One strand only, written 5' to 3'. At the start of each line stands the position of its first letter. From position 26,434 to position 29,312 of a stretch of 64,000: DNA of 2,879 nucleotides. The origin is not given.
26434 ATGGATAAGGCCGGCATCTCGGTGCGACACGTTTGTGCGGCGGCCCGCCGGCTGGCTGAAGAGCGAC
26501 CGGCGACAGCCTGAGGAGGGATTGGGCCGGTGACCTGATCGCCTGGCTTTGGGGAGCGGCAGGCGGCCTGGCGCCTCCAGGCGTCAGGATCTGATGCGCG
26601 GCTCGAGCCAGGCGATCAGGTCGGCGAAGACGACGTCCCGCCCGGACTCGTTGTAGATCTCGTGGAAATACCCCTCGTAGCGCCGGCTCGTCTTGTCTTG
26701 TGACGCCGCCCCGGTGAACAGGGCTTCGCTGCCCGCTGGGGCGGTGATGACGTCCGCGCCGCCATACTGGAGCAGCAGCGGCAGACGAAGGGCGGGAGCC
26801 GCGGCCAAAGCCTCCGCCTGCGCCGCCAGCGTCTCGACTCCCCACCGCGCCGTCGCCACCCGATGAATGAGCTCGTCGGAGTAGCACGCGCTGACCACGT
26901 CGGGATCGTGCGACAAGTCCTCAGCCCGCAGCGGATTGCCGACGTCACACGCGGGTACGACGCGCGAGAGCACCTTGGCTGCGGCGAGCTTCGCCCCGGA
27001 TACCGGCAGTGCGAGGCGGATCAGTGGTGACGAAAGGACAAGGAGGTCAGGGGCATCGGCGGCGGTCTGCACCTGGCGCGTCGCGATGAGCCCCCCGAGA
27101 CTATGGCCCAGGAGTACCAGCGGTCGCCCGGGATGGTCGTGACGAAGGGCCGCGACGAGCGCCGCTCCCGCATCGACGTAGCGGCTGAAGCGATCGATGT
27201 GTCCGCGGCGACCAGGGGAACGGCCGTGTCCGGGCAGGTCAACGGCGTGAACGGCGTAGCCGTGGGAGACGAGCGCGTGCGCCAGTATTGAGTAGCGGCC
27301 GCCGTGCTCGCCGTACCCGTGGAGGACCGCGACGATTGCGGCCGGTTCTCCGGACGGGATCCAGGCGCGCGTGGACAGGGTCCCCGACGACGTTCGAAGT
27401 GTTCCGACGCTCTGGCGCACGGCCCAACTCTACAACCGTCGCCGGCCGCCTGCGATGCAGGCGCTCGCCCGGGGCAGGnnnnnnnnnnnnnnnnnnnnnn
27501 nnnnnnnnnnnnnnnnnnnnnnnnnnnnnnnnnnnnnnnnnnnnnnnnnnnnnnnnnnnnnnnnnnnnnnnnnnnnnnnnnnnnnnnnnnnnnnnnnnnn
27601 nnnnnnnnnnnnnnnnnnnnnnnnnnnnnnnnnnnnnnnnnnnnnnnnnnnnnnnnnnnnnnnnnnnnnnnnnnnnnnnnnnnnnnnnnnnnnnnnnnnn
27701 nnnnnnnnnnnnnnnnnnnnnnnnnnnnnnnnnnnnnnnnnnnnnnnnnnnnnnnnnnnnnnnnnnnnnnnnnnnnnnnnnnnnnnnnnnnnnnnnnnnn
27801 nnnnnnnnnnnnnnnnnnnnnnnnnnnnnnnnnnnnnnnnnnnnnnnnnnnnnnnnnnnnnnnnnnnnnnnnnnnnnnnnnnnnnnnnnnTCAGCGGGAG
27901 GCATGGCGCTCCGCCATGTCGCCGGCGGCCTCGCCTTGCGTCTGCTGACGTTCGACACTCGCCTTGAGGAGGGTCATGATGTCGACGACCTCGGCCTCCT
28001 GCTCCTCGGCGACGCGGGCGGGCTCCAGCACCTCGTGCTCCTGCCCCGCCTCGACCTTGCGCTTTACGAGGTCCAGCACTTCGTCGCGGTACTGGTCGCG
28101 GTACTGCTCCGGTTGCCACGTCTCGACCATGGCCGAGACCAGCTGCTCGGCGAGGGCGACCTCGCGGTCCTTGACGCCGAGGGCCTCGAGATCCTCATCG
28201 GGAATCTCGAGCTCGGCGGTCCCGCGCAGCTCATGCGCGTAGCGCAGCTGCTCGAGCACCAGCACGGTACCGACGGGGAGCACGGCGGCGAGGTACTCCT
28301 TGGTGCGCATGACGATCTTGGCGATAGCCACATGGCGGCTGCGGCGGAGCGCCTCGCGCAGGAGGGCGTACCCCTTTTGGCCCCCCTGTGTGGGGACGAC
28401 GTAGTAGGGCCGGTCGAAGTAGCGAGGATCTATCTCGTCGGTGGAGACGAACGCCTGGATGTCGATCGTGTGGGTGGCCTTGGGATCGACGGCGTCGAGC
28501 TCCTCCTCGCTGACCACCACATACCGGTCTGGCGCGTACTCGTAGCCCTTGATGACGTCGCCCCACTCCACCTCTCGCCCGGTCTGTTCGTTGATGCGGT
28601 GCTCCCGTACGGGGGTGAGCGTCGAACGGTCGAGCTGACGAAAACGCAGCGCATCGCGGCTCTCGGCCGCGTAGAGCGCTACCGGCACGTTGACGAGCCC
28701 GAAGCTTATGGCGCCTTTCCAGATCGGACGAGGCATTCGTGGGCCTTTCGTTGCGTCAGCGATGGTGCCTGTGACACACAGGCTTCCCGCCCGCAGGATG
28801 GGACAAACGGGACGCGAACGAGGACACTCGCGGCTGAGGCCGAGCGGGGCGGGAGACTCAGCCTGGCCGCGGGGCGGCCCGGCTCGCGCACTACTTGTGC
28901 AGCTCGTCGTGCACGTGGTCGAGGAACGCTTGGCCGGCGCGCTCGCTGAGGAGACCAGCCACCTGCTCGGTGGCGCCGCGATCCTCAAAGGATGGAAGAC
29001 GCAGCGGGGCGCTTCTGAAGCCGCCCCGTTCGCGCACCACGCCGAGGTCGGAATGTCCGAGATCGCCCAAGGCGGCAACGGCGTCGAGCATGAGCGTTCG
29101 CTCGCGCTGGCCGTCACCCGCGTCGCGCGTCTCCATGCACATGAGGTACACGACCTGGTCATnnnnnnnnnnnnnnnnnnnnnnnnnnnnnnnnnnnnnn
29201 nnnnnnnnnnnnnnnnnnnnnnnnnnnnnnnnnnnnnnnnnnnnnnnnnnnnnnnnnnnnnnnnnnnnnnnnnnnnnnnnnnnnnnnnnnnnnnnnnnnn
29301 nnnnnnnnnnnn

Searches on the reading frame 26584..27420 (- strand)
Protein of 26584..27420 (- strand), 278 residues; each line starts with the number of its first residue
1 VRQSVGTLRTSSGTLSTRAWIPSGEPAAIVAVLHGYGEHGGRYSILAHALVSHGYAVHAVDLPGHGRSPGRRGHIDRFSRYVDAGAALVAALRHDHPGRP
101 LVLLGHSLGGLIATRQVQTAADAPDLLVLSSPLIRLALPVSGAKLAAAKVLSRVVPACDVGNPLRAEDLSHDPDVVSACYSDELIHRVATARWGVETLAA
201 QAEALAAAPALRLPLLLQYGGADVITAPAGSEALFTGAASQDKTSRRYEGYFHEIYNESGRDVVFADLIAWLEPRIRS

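Call 13: search_protein_families(library=pfam, proteins=[window:26584-27420:-], max_evalue=0.01)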
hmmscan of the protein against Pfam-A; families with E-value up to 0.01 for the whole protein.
window:26584-27420:- (278 aa): 9 families
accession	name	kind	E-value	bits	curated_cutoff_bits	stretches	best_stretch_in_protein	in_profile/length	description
PF12146.15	Hydrolase_4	-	8.9e-70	235.1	27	1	25-259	2-238/239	Serine aminopeptidase, S33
PF12697.13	Abhydrolase_6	-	1.6e-16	62.1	26.3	1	32-228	3-181/217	Alpha/beta hydrolase family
PF00561.26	Abhydrolase_1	-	1.9e-16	60.9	25.8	1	32-256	5-241/245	alpha/beta hydrolase fold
PF00975.26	Thioesterase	-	1.6e-05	25.7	26.4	1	42-130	15-100/226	Thioesterase domain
PF20408.4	Abhydrolase_11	-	0.00076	19.7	27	1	43-133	20-109/193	Alpha/beta hydrolase domain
PF11288.14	DUF3089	-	0.0012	18.8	23.4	0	81-123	76-118/207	Protein of unknown function (DUF3089)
PF12695.13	Abhydrolase_5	-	0.0017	18.6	27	0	93-126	50-84/164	Alpha/beta hydrolase family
PF06259.18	Abhydrolase_8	-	0.0034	17.5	20.5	0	87-137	96-148/178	Alpha/beta hydrolase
PF07819.20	PGAP1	-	0.0088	16.3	24.3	0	95-135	87-131/233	PGAP1-like alpha/beta domain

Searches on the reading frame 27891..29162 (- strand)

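Call 13: search_protein_families(library=pfam, proteins=[window:27891-29162:-], max_evalue=0.01)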
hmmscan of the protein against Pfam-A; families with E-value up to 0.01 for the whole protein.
window:27891-29162:- (423 aa): 1 family
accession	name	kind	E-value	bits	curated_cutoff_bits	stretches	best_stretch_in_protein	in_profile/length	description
PF02735.22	Ku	-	7.9e-48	163.3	25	1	153-321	1-184/190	Ku70/Ku80 beta-barrel domain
